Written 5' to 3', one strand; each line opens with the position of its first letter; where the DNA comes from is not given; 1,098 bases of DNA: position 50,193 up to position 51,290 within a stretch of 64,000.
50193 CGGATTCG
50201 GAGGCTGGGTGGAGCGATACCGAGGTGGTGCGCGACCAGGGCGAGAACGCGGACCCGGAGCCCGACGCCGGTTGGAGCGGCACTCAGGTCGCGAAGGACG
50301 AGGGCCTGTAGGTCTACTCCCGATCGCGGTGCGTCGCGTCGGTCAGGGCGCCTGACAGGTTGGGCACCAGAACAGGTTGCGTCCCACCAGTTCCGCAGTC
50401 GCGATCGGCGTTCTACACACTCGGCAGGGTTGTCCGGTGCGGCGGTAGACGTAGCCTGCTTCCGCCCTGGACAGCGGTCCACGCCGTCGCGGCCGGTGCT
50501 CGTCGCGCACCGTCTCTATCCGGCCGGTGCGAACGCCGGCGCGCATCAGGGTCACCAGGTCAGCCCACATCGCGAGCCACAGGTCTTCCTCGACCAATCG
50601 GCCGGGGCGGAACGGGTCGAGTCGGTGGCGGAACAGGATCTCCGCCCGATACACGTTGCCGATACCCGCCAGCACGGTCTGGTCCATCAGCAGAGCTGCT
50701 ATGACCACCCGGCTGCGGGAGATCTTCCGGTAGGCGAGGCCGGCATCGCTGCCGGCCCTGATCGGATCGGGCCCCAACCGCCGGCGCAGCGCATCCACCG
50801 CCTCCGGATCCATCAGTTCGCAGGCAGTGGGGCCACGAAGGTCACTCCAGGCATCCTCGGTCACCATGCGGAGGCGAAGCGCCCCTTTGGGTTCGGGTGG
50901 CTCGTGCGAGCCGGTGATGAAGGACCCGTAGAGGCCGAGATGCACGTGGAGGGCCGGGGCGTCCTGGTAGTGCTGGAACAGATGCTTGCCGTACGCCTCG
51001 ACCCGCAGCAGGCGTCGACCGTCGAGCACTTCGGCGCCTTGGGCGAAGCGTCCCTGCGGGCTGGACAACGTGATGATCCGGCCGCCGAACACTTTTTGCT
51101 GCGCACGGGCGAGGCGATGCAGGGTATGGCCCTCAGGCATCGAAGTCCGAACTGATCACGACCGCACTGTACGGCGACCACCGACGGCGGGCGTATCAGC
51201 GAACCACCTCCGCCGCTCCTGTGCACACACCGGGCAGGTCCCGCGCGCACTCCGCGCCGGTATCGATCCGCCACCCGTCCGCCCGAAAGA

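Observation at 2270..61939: About 35 single-base frame changes in roughly half of the genes, almost all +1 insertions in G/C runs, clustered in blocks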

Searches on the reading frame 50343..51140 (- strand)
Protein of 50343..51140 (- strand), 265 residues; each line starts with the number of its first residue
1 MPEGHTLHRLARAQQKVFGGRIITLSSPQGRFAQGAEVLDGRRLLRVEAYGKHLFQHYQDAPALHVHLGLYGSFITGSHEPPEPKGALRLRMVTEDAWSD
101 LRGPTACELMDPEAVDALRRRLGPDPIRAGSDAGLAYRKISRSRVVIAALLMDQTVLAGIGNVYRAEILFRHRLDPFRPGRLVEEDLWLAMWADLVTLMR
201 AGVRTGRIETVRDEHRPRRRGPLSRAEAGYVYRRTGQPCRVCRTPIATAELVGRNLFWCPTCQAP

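Call 10: list_cluster_members(proteins=[window:50343-51140:-, window:47443-48642:-, window:42055-42897:+, window:12422-13159:+, window:36603-38471:-, window:16697-18394:+, window:44831-45586:-, window:42965-44827:+, window:14671-16353:-, window:34313-35551:-])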
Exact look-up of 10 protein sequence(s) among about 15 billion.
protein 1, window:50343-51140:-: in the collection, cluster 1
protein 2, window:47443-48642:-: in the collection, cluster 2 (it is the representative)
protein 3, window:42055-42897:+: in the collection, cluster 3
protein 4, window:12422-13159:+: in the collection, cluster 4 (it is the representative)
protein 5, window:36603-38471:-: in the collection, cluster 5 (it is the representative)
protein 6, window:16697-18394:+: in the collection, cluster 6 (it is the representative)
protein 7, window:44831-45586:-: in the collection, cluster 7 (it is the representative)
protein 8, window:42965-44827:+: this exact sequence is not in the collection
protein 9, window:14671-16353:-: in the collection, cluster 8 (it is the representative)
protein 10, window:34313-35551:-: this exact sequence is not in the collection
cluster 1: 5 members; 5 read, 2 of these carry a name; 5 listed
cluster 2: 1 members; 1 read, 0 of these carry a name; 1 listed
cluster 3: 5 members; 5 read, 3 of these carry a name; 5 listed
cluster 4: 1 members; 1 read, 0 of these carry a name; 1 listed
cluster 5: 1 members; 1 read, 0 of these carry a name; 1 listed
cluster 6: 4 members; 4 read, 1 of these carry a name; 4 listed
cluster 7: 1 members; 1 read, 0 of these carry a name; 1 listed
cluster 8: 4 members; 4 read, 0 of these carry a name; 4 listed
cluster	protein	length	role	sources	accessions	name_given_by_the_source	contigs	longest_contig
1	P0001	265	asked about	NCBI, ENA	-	-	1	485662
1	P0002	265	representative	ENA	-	-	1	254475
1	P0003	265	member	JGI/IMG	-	formamidopyrimidine-DNA glycosylase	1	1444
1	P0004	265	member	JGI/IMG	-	formamidopyrimidine-DNA glycosylase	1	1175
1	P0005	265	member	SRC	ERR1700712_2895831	-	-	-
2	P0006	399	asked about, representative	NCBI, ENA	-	-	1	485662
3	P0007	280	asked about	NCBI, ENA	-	-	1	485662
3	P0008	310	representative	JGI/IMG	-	hypothetical protein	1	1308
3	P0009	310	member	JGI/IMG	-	hypothetical protein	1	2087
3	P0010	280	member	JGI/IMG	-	hypothetical protein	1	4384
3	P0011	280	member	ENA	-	-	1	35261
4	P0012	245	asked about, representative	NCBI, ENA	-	-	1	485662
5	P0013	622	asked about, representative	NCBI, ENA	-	-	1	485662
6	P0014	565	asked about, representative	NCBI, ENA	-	-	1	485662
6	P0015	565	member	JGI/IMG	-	amino acid transporter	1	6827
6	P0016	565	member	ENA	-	-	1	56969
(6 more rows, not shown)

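Call 11: find_encoding_contigs(protein=P0016, flank=10000, max_places=6)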
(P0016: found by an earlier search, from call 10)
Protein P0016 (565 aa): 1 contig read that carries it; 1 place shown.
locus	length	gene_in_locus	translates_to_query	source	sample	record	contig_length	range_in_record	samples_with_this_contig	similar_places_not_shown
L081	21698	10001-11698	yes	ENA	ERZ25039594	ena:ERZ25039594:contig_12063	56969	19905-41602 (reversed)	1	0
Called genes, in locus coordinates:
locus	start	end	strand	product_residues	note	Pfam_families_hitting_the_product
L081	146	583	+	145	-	PF18970:DUF5709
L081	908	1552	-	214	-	PF00072:Response_reg, PF00196:GerE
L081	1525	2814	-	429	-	PF13796:Sensor, PF07730:HisKA_3, PF02518:HATPase_c (weak)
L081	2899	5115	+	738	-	PF03176:MMPL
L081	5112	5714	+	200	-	PF00174:Oxidored_molyb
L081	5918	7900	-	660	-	PF10009:DUF2252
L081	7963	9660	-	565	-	PF00342:PGI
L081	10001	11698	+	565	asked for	PF00324:AA_permease, PF13520:AA_permease_2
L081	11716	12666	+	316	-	PF00561:Abhydrolase_1, PF12146:Hydrolase_4, PF12697:Abhydrolase_6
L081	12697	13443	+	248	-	PF06912:DUF1275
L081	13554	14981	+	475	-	PF02133:Transp_cyt_pur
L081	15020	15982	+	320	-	PF14226:DIOX_N, PF03171:2OG-FeII_Oxy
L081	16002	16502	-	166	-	-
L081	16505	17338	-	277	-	PF10979:DUF2786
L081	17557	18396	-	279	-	PF00296:Bac_luciferase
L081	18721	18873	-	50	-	-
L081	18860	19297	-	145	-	-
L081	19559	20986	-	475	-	PF00324:AA_permease, PF13520:AA_permease_2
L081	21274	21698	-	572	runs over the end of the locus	PF00916:Sulfate_transp, PF01740:STAS (faint)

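Call 12: find_encoding_contigs(protein=P0002, flank=10000, max_places=6)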
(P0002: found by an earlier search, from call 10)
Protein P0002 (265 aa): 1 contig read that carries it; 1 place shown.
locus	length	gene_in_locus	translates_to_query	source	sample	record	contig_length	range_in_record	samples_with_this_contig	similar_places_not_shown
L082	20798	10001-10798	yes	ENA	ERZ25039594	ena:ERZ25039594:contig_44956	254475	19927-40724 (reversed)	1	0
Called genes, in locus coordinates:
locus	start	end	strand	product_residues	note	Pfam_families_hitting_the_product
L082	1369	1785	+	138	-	-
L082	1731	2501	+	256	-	PF01547:SBP_bac_1, PF13416:SBP_bac_8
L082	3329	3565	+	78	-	-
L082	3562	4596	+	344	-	PF00528:BPD_transp_1 (weak)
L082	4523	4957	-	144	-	PF08837:DUF1810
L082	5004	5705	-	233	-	PF00248:Aldo_ket_red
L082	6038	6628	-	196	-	-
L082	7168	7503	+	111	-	-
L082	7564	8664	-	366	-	PF03631:Virul_fac_BrkB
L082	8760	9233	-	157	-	PF00472:RF-1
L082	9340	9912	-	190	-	PF04264:YceI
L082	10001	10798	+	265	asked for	PF01149:Fapy_DNA_glyco, PF06831:H2TH, PF06827:zf-FPG_IleRS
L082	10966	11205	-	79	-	-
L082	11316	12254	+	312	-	-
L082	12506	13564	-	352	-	PF13404:HTH_AsnC-type, PF13412:HTH_24, PF01037:AsnC_trans_reg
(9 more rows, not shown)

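Call 17: find_encoding_contigs(protein=P0011, flank=10000, max_places=4)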
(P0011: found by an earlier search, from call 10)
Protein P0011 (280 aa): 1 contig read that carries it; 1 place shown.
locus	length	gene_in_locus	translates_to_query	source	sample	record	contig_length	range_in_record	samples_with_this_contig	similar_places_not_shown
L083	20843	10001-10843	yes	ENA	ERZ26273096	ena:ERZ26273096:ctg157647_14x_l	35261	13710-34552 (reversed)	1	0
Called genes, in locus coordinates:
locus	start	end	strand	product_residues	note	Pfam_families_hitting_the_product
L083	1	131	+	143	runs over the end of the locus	-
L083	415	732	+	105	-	PF01527:HTH_Tnp_1 (weak)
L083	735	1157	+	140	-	PF13276:HTH_21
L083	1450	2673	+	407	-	PF01548:DEDD_Tnp_IS110, PF02371:Transposase_20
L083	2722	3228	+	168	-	PF00665:rve, PF13683:rve_3, PF13333:rve_2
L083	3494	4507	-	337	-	PF00356:LacI, PF00532:Peripla_BP_1, PF13407:Peripla_BP_4, PF13377:Peripla_BP_3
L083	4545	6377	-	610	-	PF02837:Glyco_hydro_2_N (weak), PF02836:Glyco_hydro_2_C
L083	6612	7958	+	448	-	PF01547:SBP_bac_1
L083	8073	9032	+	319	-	PF00528:BPD_transp_1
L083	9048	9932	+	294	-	PF00528:BPD_transp_1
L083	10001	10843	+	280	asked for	PF05721:PhyH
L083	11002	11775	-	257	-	PF00440:TetR_N (weak), PF02909:TetR_C_1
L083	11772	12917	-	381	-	PF03631:Virul_fac_BrkB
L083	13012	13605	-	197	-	PF01442:Apolipoprotein (faint), PF12277:DUF3618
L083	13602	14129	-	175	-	PF07332:Phage_holin_3_6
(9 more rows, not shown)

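Call 54: find_encoding_contigs(protein=P0015, flank=10000, max_places=4)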
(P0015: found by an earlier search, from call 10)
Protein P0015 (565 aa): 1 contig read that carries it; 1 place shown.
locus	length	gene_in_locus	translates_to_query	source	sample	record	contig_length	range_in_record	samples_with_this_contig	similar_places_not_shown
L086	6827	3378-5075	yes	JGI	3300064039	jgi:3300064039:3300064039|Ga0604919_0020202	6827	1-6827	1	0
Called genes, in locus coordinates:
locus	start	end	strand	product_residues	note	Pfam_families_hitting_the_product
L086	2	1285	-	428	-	?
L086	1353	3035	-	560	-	PF00342:PGI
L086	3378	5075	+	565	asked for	PF00324:AA_permease, PF13520:AA_permease_2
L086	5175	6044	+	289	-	PF00561:Abhydrolase_1, PF12146:Hydrolase_4, PF12697:Abhydrolase_6, PF00561:Abhydrolase_1 (weak)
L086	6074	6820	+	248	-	PF06912:DUF1275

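Call 55: find_related_loci(query=L081:13554-14981:+, collection=metagenome_contigs, flank=3000)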
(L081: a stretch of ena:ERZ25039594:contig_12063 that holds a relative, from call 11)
Query L081:13554-14981:+ (475 aa) in metagenome_contigs; peptide patterns used: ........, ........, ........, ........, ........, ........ (x = any residue, [..] = any of these).
106 stretches matched a pattern; 3 encode a relative of the query (tblastn E <= 1e-3); 3 distinct loci.
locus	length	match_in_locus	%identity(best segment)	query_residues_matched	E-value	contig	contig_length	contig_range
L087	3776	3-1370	89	9-465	0e+0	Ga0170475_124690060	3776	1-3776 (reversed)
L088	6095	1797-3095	54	18-450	2e-144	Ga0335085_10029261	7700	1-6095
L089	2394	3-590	88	279-474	7e-116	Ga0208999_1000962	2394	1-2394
